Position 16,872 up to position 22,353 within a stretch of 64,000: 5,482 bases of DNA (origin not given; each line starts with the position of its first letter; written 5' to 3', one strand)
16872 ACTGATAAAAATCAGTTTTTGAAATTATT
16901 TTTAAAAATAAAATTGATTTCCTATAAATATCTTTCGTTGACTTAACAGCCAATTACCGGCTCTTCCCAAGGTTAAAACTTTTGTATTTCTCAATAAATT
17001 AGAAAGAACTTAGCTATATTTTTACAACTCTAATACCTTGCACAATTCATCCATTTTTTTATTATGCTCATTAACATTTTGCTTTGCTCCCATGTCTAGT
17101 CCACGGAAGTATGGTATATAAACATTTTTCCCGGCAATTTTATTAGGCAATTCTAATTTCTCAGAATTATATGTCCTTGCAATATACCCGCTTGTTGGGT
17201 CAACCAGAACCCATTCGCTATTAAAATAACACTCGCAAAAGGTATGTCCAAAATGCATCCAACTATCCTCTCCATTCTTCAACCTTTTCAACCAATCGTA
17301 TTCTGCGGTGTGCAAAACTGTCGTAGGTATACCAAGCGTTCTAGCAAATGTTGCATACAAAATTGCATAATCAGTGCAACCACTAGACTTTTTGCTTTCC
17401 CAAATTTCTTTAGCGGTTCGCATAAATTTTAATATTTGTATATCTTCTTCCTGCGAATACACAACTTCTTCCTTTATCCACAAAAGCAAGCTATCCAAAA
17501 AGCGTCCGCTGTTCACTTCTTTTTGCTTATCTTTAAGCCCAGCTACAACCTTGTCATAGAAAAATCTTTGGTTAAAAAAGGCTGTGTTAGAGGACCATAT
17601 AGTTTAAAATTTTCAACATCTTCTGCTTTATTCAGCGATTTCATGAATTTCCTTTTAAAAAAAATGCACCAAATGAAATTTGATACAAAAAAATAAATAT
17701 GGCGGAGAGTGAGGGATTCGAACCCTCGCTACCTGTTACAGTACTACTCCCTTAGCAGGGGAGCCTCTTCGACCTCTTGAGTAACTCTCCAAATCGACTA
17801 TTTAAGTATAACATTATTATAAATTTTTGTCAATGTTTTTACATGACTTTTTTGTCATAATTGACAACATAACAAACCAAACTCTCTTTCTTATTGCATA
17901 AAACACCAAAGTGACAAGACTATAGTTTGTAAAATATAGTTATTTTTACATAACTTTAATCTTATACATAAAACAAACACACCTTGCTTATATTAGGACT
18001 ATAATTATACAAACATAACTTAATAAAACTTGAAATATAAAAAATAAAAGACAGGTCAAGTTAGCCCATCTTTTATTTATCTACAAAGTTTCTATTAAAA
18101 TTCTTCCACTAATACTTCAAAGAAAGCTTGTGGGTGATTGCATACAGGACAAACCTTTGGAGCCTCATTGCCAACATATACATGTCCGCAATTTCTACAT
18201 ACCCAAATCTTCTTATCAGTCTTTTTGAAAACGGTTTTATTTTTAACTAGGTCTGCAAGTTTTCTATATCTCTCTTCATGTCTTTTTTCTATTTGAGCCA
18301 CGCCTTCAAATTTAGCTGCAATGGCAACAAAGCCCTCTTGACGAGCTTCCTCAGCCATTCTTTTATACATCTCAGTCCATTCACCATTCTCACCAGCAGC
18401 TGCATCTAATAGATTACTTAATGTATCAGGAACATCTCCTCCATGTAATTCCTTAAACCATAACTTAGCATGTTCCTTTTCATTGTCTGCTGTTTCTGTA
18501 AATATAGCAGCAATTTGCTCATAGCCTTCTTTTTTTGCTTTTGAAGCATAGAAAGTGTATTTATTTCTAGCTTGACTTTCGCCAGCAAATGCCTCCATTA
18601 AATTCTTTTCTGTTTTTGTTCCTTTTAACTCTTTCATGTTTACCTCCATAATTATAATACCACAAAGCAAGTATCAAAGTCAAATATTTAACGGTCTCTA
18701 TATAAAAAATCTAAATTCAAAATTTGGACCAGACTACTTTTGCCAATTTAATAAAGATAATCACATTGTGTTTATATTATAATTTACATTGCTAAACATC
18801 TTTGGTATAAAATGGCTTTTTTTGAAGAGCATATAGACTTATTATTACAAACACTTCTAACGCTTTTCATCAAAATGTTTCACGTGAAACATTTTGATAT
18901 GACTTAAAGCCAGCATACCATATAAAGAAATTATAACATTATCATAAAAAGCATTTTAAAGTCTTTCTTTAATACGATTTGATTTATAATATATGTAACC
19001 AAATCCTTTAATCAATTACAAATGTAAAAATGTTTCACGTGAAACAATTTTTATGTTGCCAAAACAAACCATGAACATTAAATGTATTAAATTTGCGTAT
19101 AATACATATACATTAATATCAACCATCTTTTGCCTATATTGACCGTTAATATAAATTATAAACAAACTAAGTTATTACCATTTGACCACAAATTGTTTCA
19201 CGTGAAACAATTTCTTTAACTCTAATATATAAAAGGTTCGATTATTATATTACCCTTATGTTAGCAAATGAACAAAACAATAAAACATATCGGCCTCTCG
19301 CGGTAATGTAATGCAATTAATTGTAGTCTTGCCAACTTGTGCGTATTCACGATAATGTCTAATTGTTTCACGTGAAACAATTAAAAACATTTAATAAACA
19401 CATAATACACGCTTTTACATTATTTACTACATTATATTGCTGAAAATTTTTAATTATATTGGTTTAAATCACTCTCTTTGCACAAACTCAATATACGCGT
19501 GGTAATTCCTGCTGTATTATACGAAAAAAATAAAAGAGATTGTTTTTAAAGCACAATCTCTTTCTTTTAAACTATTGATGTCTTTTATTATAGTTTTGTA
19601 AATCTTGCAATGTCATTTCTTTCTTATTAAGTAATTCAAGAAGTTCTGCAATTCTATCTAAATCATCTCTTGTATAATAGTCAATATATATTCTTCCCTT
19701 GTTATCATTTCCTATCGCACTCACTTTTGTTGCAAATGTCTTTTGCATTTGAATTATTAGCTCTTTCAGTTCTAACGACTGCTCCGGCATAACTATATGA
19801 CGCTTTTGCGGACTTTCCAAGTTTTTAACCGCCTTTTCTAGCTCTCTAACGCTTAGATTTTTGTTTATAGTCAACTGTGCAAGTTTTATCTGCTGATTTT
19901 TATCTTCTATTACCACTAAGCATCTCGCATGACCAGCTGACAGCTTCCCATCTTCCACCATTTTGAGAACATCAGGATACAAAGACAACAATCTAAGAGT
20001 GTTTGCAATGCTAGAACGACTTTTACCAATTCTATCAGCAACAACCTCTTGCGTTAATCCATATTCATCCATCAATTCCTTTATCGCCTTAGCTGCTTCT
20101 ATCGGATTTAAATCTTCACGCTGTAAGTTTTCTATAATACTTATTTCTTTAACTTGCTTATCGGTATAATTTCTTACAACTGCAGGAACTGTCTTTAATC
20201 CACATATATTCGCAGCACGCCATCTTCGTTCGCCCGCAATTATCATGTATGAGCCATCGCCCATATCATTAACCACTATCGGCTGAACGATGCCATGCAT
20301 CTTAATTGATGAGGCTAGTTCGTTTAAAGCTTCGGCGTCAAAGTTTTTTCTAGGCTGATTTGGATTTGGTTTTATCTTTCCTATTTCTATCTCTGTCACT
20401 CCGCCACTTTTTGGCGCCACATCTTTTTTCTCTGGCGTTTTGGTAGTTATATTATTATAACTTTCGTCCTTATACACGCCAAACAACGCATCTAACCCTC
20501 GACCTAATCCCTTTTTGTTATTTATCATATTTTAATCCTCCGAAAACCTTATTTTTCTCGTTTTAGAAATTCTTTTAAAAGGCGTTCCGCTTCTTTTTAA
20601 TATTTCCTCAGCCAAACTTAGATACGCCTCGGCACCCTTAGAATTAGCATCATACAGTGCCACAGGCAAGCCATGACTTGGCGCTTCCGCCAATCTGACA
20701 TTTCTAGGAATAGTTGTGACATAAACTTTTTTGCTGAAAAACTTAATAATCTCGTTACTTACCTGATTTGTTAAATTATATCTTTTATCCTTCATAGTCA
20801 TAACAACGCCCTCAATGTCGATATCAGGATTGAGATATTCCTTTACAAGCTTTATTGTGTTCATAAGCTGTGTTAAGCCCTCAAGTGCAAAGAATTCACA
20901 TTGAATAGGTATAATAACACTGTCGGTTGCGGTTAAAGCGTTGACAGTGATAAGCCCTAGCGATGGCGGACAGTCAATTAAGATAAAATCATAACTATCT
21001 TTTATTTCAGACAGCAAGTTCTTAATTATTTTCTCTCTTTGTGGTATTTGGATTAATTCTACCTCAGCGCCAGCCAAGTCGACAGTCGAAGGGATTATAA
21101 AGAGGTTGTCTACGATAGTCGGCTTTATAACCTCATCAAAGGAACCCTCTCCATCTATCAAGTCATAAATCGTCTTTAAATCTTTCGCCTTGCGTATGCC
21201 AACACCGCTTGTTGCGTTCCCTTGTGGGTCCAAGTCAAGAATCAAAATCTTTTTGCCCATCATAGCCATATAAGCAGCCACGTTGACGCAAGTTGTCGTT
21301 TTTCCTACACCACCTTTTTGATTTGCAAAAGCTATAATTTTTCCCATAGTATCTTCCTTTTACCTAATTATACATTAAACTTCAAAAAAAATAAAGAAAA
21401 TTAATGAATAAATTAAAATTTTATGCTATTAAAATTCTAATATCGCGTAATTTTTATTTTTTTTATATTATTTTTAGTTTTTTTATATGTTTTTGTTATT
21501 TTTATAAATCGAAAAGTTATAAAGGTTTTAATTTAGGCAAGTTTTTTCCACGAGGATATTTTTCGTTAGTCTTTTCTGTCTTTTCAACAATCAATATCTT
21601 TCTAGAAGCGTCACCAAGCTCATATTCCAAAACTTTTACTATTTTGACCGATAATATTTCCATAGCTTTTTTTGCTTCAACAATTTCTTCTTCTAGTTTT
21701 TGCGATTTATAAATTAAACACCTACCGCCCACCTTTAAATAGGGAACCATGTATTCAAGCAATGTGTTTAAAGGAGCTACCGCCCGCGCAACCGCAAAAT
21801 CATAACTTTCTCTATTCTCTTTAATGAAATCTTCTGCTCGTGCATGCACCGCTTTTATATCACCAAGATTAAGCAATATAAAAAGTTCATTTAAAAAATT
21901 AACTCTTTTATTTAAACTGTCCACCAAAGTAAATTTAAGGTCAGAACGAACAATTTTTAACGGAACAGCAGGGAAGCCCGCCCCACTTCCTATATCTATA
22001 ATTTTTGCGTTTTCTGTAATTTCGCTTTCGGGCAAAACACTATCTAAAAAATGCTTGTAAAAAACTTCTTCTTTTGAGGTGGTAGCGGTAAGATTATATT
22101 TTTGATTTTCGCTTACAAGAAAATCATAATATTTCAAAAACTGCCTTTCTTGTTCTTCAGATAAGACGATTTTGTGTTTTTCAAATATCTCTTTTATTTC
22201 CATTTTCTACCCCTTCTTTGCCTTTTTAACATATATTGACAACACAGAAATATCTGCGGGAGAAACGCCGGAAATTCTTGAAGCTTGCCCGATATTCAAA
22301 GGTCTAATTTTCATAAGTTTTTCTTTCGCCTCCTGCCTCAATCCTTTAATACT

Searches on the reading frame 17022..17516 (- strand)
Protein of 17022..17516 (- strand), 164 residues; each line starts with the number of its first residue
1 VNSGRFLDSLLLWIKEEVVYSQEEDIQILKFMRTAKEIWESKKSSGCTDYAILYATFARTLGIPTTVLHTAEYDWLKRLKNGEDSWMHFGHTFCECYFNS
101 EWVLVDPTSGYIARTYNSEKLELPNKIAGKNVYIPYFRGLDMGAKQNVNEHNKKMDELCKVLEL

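Call 8: search_protein_families(library=ncbifam, proteins=[window:17022-17516:-])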
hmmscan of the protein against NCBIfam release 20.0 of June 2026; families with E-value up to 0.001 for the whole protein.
window:17022-17516:- (164 aa): 0 families

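Call 41: search_protein_families(library=pfam, proteins=[window:17022-17516:-], max_evalue=0.000001)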
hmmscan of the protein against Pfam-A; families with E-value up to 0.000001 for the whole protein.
window:17022-17516:- (164 aa): 1 family
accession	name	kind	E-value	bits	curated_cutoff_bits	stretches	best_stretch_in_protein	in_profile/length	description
PF01841.26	Transglut_core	-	8.8e-10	39.3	23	1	8-107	19-108/108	Transglutaminase-like superfamily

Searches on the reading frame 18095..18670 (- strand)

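Call 8: search_protein_families(library=ncbifam, proteins=[window:18095-18670:-])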
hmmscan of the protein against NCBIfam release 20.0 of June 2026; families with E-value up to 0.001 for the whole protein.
window:18095-18670:- (191 aa): 3 families
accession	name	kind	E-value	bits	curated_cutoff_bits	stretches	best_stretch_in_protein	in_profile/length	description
NF045767.1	RuberyRbr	equivalog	3e-77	259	200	1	12-191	1-194/194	rubrerythrin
NF045783.1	Nigrythrn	equivalog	1e-19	71.4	340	2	18-70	27-79/202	nigerythrin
NF045720.1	rubredox_RCKP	subfamily_domain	0.0001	21.8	45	1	155-183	3-31/34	RCKP-type rubredoxin-like domain-containing protein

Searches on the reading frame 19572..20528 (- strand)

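Call 8: search_protein_families(library=ncbifam, proteins=[window:19572-20528:-])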
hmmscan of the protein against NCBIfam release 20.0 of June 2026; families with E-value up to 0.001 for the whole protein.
window:19572-20528:- (318 aa): 8 families
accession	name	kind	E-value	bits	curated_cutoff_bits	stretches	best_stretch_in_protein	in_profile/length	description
TIGR04285.1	nucleoid_noc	exception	5.1e-70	235.7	315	1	44-251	2-208/255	nucleoid occlusion protein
TIGR00180.1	parB_part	domain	1.6e-56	191.1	58.45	1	42-218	3-183/186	ParB/RepB/Spo0J family partition protein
TIGR03734.1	PRTRC_parB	hypoth_equivalog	5.4e-36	124.3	278.6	1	57-237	6-189/555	PRTRC system ParB family protein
NF010406.0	PRK13832.1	subfamily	2.3e-19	69.4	640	1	51-212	11-174/578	plasmid partitioning protein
TIGR03454.1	partition_RepB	equivalog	1.8e-16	60.4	201.5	1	39-185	59-205/325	plasmid partitioning protein RepB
NF010440.0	PRK13866.1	equivalog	7e-11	41.8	522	1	67-215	89-237/336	plasmid partitioning protein RepB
NF053625.1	SerKinSerKArch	equivalog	2.3e-08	33.5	380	1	38-131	10-100/244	ADP-dependent L-serine kinase SerK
NF033589.0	staphy_B_SbnI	equivalog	0.00053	19.4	350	0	62-123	21-83/254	bifunctional transcriptional regulator/O-phospho-L-serine synthase SbnI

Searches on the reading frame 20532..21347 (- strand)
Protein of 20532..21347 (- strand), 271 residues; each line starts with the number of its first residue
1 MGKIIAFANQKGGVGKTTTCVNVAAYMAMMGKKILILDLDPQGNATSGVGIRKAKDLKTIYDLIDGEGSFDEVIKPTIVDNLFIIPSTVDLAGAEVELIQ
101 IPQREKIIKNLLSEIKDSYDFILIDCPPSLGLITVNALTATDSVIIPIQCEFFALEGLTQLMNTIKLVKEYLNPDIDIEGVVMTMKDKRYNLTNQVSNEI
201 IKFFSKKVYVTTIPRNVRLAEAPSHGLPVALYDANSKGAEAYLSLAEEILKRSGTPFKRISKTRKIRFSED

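Call 8: search_protein_families(library=ncbifam, proteins=[window:20532-21347:-])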
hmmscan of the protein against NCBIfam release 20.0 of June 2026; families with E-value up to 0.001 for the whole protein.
window:20532-21347:- (271 aa): 29 families (the best 25 are shown)
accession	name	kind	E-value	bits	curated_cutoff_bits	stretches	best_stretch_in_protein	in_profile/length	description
NF041546.1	ParA_partition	equivalog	2.8e-32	111.9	180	2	4-55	1-52/203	ParA family partition ATPase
TIGR03453.1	partition_RepA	equivalog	4.1e-31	108.2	348.45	1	3-165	105-281/387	plasmid partitioning protein RepA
NF041283.1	PrgP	equivalog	3.5e-30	105.3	400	1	1-227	1-236/297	ParA superfamily DNA segregation protein PrgP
TIGR01969.1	minD_arch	subfamily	4.6e-29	101.3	201.75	1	4-252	2-233/251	cell division ATPase MinD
NF010443.0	PRK13869.1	subfamily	2.7e-22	79.1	446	1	3-162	122-295/405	plasmid-partitioning protein RepA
TIGR01968.1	minD_bact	equivalog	1.3e-19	70.6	212.9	1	3-265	2-251/261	septum site-determining protein MinD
NF010259.0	PRK13705.1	equivalog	1.9e-18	66.6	725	1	3-181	107-293/388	plasmid-partitioning protein SopA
TIGR01007.1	eps_fam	subfamily_domain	3.7e-16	59.3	108.05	1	3-140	18-148/204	polysaccharide biosynthesis tyrosine autokinase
TIGR01287.1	nifH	equivalog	1.8e-14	53.7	394.35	1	10-73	7-67/275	nitrogenase iron protein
TIGR03371.1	cellulose_yhjQ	equivalog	5.1e-13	49.1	157.85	1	3-247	2-239/246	cellulose biosynthesis protein BcsQ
NF008079.0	PRK10818.1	equivalog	1.3e-12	47.6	508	1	1-265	1-261/270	septum site-determining protein MinD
NF041136.1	MrpORP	equivalog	1.8e-11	43.9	450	1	5-261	8-260/365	iron-sulfur cluster carrier protein MrpORP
NF047398.1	AAA_KGGVGR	domain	4.2e-11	43.5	90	1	3-40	3-40/190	KGGVGR-motif variant AAA ATPase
NF008568.0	PRK11519.1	equivalog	1.2e-10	40.2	1068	1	11-137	535-653/720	tyrosine-protein kinase Wzc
NF009701.0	PRK13230.1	subfamily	1.4e-10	40.7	350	1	10-75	8-71/291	nitrogenase reductase-like protein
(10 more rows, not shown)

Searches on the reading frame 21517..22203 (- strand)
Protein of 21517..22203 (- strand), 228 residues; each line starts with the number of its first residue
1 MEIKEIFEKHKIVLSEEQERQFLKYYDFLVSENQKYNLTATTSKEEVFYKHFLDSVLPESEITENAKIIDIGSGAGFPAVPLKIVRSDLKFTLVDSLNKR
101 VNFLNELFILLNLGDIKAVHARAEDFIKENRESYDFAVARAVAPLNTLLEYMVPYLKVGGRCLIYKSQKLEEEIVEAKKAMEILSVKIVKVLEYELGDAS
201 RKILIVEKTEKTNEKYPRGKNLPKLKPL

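Call 8: search_protein_families(library=ncbifam, proteins=[window:21517-22203:-])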
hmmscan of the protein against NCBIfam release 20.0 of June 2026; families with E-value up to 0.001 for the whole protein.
window:21517-22203:- (228 aa): 5 families
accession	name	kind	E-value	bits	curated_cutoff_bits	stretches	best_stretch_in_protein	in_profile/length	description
TIGR00138.1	rsmG_gidB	equivalog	1.1e-52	178.4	99.5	1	23-207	2-182/183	16S rRNA (guanine(527)-N(7))-methyltransferase RsmG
NF006138.0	PRK08287.1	equivalog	0.00014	21.8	210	1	61-194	28-157/189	decarboxylating cobalt-precorrin-6B (C(15))-methyltransferase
TIGR02469.1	CbiT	equivalog_domain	0.00025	21.3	78.3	1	57-164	12-120/124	precorrin-6Y C5,15-methyltransferase (decarboxylating) subunit CbiT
TIGR01983.1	UbiG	equivalog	0.00053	19.3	102.95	1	61-145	46-132/228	bifunctional 2-polyprenyl-6-hydroxyphenol methylase/3-demethylubiquinol 3-O-methyltransferase UbiG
TIGR03534.1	RF_mod_PrmC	equivalog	0.00062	19.3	199.1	0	56-138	80-161/253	peptide chain release factor N(5)-glutamine methyltransferase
